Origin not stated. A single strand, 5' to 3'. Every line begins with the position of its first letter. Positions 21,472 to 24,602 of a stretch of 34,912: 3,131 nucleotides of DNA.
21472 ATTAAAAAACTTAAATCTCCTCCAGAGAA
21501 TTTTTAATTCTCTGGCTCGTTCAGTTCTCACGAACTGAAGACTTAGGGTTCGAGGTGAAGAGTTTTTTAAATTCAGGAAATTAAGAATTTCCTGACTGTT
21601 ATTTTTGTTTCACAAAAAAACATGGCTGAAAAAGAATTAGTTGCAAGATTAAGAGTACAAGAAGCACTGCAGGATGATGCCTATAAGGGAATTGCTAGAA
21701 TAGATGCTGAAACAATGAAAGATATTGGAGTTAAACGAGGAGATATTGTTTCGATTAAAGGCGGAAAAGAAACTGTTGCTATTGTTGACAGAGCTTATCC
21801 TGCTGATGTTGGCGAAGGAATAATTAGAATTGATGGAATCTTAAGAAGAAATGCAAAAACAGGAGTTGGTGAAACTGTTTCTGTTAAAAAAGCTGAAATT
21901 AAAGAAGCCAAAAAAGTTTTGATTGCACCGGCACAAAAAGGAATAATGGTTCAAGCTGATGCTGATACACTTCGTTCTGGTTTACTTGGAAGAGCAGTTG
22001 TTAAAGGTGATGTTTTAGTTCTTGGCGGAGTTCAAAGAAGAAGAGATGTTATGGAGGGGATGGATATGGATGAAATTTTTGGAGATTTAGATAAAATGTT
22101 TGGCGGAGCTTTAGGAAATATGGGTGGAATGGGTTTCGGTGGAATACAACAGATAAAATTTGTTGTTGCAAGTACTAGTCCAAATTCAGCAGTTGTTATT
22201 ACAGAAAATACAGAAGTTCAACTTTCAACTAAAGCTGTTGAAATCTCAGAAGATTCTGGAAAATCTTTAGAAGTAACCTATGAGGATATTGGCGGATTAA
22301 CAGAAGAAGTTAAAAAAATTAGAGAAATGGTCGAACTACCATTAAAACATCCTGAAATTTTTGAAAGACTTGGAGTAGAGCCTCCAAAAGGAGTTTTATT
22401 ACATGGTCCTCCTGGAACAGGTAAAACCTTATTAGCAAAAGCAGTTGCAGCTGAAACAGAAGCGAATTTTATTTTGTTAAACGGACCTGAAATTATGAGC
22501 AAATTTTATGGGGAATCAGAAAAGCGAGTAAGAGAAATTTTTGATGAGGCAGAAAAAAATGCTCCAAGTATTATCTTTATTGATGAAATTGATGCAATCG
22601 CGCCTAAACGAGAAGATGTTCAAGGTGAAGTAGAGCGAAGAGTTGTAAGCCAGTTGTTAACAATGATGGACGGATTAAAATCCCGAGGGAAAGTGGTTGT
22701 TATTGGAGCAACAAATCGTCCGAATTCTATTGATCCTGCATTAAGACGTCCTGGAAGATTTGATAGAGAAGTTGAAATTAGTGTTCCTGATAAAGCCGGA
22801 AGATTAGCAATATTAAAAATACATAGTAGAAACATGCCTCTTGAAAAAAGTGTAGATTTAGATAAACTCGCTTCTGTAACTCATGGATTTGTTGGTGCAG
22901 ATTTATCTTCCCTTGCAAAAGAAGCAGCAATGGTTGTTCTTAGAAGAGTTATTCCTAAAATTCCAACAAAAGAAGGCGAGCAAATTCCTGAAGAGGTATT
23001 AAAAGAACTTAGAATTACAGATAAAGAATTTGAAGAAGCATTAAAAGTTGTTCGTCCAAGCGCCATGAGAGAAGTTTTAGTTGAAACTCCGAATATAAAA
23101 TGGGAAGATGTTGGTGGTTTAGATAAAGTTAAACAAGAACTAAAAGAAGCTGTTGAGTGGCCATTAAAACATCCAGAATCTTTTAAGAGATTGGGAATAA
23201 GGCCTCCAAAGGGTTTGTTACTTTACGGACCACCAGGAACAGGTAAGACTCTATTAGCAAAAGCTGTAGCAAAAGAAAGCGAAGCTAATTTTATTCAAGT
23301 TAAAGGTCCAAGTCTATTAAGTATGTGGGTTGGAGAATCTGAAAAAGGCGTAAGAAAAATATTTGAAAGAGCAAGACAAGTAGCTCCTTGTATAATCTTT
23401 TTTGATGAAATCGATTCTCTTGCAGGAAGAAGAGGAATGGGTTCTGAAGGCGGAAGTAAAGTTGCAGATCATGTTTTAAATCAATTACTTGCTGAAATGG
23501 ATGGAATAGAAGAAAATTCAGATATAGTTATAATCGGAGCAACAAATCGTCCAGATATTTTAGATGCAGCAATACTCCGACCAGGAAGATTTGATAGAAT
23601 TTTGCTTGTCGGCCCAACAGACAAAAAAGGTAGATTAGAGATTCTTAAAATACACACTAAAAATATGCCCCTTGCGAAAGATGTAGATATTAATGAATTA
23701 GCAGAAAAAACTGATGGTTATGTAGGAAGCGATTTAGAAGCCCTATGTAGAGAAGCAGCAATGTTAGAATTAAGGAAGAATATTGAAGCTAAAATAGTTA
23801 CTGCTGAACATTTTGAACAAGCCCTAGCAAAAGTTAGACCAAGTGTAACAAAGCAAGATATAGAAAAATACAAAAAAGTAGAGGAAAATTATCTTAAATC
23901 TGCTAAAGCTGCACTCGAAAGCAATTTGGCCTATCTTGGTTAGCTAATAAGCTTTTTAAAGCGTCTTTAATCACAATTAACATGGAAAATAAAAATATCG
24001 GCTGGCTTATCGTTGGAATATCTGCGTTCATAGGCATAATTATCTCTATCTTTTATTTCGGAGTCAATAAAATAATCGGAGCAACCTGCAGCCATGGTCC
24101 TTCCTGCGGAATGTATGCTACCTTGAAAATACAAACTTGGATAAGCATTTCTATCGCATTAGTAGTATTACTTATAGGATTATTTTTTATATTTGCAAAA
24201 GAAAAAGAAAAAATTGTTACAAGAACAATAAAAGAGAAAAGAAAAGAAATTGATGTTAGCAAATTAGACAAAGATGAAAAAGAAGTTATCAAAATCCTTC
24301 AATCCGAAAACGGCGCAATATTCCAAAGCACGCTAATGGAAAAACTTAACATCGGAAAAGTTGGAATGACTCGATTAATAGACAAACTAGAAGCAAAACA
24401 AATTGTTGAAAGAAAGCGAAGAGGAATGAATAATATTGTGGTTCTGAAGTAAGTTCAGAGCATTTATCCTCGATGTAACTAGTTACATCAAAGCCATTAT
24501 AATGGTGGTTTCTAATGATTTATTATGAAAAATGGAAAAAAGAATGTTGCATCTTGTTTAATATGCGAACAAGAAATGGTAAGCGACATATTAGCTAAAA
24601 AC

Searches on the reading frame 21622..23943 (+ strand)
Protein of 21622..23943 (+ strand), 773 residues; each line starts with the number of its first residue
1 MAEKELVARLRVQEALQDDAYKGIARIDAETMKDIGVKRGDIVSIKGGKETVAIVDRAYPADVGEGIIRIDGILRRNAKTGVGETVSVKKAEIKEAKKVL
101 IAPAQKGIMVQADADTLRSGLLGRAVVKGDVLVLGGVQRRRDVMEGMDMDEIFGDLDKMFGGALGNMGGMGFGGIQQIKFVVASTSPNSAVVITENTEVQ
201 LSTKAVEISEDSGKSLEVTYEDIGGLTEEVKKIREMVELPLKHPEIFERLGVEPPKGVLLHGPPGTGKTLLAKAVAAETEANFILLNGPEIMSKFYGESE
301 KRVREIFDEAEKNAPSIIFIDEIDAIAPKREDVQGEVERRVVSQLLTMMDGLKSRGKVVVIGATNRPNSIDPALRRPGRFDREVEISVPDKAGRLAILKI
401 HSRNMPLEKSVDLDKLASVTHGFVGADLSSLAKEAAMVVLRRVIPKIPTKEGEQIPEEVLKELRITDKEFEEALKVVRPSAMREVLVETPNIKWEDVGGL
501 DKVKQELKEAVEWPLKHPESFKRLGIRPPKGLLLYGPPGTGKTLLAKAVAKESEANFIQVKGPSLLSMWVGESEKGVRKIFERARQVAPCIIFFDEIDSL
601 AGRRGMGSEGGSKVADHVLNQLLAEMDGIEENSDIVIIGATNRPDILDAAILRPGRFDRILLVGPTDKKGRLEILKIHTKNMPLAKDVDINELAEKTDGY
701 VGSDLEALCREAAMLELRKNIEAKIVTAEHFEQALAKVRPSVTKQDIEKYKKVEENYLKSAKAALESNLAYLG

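Call 8: search_protein_families(library=pfam, proteins=[window:21622-23943:+], max_evalue=0.001)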
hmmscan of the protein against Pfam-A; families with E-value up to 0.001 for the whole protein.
window:21622-23943:+ (773 aa): 44 families (the best 25 are shown)
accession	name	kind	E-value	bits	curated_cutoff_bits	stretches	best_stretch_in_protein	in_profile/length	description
PF00004.35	AAA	-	1.6e-99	329.9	21.2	2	258-387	1-130/131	ATPase family associated with various cellular activities (AAA)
PF17862.7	AAA_lid_3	-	7.4e-33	112.1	27.2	2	687-733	1-45/45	AAA+ lid domain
PF02359.24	CDC48_N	-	4.3e-27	94.6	35.1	1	9-92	1-84/85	Cell division protein 48 (CDC48), N-terminal domain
PF05496.18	RuvB_N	-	9.1e-15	55.2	27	2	255-333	33-103/159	Holliday junction DNA helicase RuvB P-loop domain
PF07724.20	AAA_2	-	1.7e-13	51.3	27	1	258-351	6-101/166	AAA domain (Cdc48 subfamily)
PF13191.12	AAA_16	-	2e-13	51.6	32.6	2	255-360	24-136/167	AAA ATPase domain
PF07728.20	AAA_5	-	8e-12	45.8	22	1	257-376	1-137/139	AAA domain (dynein-related subfamily)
PF13173.12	AAA_14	-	1.3e-10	41.8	27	1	258-339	5-75/129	AAA domain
PF02933.23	CDC48_2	-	1.3e-10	41.2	22.4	1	113-208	5-64/64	Cell division protein 48 (CDC48), domain 2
PF13401.12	AAA_22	-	3.8e-10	40.6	27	0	258-291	8-44/130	AAA domain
PF09336.16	Vps4_C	-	6.6e-10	39.3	21.3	1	718-752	20-55/61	Vps4 C terminal oligomerisation domain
PF13671.12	AAA_33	-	8.7e-10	39.5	27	1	258-366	2-80/143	AAA domain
PF06068.19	TIP49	-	6.3e-09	35.9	23.8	0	256-297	51-94/347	TIP49 P-loop domain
PF23902.1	AAA_lid_PRS2_C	-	1.4e-08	35.2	34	1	670-708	3-41/73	PRS2 AAA+ lid C-terminal domain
PF20720.3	nSTAND3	-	2.3e-08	34.3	27.2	0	258-321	20-72/155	Novel STAND NTPase 3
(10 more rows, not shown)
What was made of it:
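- Checked: The canonical Cdc48 at 21622-23943 is confirmed (call 8).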

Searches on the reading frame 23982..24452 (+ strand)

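Call 8: search_protein_families(library=pfam, proteins=[window:23982-24452:+], max_evalue=0.001)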
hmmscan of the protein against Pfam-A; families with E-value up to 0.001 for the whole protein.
window:23982-24452:+ (156 aa): 3 families
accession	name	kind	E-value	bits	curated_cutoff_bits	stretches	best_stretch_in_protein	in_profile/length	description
PF24034.1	DUF7343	-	1.3e-08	35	27.6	1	96-155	2-61/62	Domain of unknown function (DUF7343)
PF01047.28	MarR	-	3.5e-05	24.1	24.6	1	109-146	14-51/59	MarR family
PF12802.13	MarR_2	-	0.0005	20.6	27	1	109-146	18-54/61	MarR family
